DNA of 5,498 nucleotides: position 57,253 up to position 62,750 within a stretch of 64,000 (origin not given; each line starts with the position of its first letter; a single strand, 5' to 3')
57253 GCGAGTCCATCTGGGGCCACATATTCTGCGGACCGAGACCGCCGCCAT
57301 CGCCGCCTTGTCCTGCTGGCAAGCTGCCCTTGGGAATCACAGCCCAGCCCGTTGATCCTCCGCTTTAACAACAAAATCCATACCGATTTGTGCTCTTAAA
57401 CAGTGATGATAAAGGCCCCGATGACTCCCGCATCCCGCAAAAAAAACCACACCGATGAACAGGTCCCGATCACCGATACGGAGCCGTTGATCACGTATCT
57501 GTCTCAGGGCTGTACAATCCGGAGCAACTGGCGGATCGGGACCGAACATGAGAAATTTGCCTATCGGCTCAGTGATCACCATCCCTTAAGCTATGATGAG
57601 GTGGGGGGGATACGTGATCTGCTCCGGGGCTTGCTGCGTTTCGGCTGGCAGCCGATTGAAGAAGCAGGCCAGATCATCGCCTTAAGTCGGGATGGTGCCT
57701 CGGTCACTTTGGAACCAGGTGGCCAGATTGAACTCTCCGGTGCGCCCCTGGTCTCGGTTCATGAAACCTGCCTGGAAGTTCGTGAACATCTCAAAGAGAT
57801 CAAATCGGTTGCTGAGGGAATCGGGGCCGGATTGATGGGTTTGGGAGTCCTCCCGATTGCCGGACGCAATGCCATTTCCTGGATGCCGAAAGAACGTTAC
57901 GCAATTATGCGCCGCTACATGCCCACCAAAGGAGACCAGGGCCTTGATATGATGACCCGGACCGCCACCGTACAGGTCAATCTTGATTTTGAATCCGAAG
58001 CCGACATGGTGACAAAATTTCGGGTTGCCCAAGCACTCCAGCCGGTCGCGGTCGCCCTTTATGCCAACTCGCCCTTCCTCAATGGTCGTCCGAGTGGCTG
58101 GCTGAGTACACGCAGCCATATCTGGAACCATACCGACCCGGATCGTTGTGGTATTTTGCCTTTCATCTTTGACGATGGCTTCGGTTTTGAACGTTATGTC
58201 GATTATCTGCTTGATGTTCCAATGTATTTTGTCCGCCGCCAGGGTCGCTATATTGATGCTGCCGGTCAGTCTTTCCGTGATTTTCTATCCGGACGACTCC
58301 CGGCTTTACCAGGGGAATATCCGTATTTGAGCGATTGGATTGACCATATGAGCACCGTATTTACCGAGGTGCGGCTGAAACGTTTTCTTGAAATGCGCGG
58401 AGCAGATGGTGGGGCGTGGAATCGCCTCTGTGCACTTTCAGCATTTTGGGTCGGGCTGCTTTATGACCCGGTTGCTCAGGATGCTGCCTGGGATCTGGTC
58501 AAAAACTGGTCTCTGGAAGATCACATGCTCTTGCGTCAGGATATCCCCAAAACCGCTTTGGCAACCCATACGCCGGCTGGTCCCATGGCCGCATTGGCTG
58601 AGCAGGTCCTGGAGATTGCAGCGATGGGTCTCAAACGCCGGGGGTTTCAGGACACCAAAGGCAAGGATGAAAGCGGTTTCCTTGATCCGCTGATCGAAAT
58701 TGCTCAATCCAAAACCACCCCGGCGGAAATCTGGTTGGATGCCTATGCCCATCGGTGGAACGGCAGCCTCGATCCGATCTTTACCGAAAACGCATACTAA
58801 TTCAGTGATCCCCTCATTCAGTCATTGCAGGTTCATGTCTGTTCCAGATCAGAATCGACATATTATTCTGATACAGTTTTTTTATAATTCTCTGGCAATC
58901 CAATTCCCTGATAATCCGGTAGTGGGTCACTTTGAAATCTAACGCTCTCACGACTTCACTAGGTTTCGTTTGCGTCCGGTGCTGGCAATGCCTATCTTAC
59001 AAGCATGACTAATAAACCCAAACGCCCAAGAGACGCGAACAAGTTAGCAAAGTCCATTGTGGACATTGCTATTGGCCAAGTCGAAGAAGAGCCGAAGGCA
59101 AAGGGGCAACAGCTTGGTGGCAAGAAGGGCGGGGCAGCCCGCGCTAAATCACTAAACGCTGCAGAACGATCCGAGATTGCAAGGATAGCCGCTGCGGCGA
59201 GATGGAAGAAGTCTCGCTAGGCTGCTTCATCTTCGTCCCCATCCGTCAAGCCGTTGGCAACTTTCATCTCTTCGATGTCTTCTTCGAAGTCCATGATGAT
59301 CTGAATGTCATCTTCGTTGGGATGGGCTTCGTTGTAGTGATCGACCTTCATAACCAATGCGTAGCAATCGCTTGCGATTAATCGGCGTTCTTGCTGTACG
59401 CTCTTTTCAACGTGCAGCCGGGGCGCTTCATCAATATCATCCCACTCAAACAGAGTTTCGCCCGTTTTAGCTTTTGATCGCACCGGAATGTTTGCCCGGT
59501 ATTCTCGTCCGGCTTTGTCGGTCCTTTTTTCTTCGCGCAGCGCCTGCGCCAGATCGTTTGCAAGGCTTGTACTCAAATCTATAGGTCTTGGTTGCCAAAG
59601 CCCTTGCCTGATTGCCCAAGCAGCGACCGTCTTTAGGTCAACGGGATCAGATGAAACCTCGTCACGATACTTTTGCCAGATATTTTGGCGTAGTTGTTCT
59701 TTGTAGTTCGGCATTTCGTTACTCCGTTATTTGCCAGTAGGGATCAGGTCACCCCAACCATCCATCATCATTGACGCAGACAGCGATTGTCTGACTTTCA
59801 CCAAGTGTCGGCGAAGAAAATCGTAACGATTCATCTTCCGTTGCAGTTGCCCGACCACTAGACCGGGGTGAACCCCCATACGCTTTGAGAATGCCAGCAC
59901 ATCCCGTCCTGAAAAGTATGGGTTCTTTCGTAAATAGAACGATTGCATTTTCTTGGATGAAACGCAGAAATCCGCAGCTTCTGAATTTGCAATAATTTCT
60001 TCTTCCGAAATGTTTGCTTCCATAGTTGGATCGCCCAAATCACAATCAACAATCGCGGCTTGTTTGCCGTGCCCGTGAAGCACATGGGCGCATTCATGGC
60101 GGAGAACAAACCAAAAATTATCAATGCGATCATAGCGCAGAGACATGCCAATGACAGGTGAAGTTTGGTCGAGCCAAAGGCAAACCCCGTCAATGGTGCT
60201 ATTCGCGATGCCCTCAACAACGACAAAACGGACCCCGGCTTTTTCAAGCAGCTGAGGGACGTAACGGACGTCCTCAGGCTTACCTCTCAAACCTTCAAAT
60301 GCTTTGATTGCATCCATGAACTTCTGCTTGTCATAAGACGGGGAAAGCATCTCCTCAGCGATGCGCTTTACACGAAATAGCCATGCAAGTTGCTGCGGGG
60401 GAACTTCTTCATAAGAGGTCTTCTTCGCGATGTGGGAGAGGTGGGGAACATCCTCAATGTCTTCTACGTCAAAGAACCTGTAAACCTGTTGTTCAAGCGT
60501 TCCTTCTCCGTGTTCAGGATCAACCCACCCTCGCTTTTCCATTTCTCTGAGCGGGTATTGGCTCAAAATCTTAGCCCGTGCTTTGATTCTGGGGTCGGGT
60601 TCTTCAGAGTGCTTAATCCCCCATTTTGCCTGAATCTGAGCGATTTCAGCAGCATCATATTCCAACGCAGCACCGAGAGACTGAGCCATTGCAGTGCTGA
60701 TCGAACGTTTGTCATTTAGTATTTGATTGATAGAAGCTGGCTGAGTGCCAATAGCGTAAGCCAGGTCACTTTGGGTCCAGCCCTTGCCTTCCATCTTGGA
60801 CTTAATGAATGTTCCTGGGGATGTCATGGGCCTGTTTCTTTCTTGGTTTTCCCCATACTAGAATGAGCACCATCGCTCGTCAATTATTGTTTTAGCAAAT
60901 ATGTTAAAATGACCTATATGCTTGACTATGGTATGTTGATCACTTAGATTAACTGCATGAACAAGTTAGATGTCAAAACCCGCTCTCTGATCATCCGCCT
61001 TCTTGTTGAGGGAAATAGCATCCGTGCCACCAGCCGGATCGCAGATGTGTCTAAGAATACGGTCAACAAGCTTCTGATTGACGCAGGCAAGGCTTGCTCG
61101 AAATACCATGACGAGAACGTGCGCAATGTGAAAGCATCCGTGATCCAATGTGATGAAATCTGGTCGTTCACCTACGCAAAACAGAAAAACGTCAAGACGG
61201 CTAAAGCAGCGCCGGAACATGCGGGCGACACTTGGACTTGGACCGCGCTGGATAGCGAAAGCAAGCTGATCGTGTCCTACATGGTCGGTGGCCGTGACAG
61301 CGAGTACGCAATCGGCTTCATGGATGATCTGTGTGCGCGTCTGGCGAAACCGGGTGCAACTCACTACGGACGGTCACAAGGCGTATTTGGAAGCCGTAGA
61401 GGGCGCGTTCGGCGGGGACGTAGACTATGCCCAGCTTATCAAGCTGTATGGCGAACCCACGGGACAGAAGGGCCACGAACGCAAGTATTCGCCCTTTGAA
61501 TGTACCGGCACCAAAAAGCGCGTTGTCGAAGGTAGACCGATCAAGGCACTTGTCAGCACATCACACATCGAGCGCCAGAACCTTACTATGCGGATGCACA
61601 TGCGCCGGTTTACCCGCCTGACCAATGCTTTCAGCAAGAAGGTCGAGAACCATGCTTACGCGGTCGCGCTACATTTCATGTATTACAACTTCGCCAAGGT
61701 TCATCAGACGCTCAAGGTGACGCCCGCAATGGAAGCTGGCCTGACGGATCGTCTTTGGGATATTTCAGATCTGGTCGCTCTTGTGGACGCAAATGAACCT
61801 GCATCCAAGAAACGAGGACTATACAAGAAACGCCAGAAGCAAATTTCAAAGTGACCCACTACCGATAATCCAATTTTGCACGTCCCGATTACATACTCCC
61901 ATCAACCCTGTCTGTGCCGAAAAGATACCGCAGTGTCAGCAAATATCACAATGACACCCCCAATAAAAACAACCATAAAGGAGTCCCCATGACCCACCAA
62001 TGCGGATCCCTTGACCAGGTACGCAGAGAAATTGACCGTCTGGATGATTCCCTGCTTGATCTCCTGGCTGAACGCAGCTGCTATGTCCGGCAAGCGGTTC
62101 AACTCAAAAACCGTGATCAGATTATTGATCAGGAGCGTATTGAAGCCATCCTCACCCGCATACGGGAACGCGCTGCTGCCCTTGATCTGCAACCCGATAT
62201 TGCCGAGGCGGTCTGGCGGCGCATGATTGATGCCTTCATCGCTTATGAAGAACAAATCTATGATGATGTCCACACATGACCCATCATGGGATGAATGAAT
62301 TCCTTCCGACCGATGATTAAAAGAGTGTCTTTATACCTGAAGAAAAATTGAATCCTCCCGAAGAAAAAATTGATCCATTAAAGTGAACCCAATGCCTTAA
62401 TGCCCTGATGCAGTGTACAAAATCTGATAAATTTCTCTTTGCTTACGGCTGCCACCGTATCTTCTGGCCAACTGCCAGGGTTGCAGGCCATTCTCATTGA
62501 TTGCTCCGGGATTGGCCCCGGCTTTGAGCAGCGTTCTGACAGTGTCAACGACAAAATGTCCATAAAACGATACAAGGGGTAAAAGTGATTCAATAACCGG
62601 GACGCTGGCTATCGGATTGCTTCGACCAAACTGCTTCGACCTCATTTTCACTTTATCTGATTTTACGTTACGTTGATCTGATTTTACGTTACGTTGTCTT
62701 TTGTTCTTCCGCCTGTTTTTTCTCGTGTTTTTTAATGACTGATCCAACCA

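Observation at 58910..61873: A roughly 3-kb IS1-family transposon-like unit bounded by 20-bp inverted repeats, carrying passenger genes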

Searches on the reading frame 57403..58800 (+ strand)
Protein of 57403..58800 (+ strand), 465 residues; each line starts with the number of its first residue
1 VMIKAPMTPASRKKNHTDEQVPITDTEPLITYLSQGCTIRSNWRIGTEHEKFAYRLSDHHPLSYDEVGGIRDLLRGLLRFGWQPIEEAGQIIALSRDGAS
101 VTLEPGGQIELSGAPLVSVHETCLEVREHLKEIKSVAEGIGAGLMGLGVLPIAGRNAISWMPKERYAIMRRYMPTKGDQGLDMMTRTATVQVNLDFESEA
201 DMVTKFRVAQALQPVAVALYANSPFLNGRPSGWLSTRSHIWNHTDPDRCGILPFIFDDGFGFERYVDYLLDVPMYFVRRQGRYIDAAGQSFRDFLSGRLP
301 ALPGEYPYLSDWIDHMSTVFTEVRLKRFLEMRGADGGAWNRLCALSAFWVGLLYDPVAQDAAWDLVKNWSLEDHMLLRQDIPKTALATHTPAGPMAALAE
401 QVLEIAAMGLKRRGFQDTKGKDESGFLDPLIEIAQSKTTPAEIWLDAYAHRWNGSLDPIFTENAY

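Call 8: search_protein_families(library=pfam, proteins=[window:57403-58800:+], max_evalue=0.01)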
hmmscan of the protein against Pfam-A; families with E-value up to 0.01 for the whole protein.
window:57403-58800:+ (465 aa): 1 family
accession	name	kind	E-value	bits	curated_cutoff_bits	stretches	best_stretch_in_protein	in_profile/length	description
PF04107.18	GCS2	-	8.7e-88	294.9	21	1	66-369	5-290/291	Glutamate-cysteine ligase family 2(GCS2)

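Call 46: find_related_loci(query=window:57406-58797:+, collection=metagenome_contigs, flank=5000)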
Query window:57406-58797:+ (464 aa) in metagenome_contigs; peptide patterns used: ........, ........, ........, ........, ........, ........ (x = any residue, [..] = any of these).
165 stretches matched a pattern; 92 encode a relative of the query (tblastn E <= 1e-3); the best 80 are kept; 80 distinct loci.
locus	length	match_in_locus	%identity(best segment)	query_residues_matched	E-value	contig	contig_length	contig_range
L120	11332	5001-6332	62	21-464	0e+0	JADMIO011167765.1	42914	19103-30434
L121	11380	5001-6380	61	11-464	0e+0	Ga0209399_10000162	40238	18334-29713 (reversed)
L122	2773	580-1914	62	21-464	0e+0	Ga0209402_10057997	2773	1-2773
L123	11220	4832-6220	59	8-464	0e+0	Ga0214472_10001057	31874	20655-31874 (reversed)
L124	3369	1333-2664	61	21-464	0e+0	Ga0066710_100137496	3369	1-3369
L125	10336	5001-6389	59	8-464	0e+0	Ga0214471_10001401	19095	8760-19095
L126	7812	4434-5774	61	19-464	0e+0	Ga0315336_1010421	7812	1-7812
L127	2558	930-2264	59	20-464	0e+0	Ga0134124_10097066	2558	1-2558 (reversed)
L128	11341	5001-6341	60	19-464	3e-180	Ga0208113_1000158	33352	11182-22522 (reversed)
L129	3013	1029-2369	60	19-464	0e+0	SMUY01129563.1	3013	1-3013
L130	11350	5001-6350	60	16-464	8e-180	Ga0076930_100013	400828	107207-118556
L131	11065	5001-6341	60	19-464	2e-178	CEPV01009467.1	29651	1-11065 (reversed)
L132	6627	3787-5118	59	21-464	3e-177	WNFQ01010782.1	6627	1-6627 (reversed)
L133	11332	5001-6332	59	21-464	5e-176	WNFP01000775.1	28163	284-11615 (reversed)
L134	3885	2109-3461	59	19-464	0e+0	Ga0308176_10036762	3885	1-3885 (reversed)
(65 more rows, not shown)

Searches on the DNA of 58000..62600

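Call 93: search_rna_families(source=window, start=58000, end=62600, threshold=gathering)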
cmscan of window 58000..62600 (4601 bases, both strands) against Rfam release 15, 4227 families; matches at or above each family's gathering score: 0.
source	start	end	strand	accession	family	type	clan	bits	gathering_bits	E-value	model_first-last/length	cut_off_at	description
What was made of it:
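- Tried and rejected: Rfam found nothing in 58000-62600 (call 93).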

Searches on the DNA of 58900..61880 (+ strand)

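Call 21: search_dna_similar(query=window:58900-61880:+, collection=plasmids, mode=distant, max_rows=25)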
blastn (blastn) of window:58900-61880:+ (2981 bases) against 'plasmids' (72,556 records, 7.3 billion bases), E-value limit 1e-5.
Records with a match: 10; places in all: 10; records where one place covers at least 80% of the query: 0.
Best place of each record, by identity: 60-80% 10.
By first word of the organism name: Mesorhizobium 4; Methylocapsa 1; Hoeflea 1; Acidiphilium 1; Bosea 1; Methylobacterium 1; Bradyrhizobium 1.
By predicted mobility (MOB-suite, as given by PLSDB): non-mobilizable 9; conjugative 1.
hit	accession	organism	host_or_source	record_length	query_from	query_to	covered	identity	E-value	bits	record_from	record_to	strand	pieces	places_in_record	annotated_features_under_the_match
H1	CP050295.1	Mesorhizobium loti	Oxytropis kamtschatica,cell ...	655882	347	2861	55%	68.1%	1e-74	523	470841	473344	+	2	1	helix-turn-helix domain-containing protein | IS1 family transposase | hypothetical protein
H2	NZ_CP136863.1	Methylocapsa polymorpha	Shagnum peat sample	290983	2121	2964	28%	69.0%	5e-80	307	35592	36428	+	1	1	helix-turn-helix domain-containing protein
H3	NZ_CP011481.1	Hoeflea sp. IMCC20628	-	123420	2082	2841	25%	65.6%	3e-31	146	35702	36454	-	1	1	IS1 family transposase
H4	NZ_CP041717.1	Acidiphilium multivorum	Cell culture,activated sludge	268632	2136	2794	22%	66.5%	4e-37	165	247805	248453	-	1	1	IS1 family transposase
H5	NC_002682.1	Mesorhizobium japonicum MAFF 303099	-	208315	2253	2792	18%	67.7%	2e-39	173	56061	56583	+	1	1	none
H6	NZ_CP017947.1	Bosea sp. Tri-49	Oxytropis triphylla,cell culture,root ...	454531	2599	2891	10%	69.0%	1e-23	120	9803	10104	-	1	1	none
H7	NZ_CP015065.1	Mesorhizobium ciceri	Astragalus pelecinus,Pure Sample,Plant ...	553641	2641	2846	7%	74.3%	4e-24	123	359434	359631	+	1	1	none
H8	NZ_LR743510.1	Methylobacterium bullatum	-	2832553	2658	2859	7%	72.3%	2e-21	113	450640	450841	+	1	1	none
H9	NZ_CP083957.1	Mesorhizobium sp. B1-1-8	cell culture,soil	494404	2627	2793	6%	76.9%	4e-24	122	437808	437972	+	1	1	none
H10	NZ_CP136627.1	Bradyrhizobium sp. BWA-3-5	Arachis hypogaea,cell culture,root ...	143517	2678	2793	4%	75.2%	2e-9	74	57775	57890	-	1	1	hypothetical protein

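Call 22: get_annotated_region(hit=H1, flank=2500)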
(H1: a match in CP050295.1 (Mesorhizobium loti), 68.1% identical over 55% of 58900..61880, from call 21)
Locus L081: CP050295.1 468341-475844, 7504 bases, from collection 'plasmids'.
description: Mesorhizobium loti strain 582 plasmid p_1, complete sequence
organism: Mesorhizobium loti (NCBI taxid 381)
taxonomy: Bacteria; Pseudomonadota; Alphaproteobacteria; Hyphomicrobiales; Phyllobacteriaceae; Mesorhizobium; Mesorhizobium loti
host: -; source: Oxytropis kamtschatica,cell culture,root nodule; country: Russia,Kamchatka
typing (MOB-suite, as given by PLSDB): non-mobilizable; mating-pair formation MPF_T
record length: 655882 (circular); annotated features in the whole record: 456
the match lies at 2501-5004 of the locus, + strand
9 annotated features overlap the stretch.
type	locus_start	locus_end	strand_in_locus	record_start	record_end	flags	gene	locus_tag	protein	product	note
CDS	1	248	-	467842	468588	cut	-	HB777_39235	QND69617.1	Crp/Fnr family transcriptional regulator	-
CDS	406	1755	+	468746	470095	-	hemN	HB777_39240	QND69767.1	oxygen-independent coproporphyrinogen III oxidase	-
CDS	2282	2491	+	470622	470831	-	-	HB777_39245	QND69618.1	histone H1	-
CDS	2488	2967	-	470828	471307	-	-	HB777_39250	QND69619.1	hypothetical protein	-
CDS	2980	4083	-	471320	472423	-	-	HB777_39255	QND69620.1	helix-turn-helix domain-containing protein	-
CDS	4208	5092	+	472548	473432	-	-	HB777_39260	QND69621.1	IS1 family transposase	-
CDS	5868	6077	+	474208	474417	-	-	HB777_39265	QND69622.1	hypothetical protein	-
CDS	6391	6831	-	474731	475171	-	-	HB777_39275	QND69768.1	hypothetical protein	-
CDS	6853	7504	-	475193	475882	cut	-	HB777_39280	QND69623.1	DsbA family protein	-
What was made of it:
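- On IS1 family: PGAP names relatives 'IS1 family transposase' (call 22).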
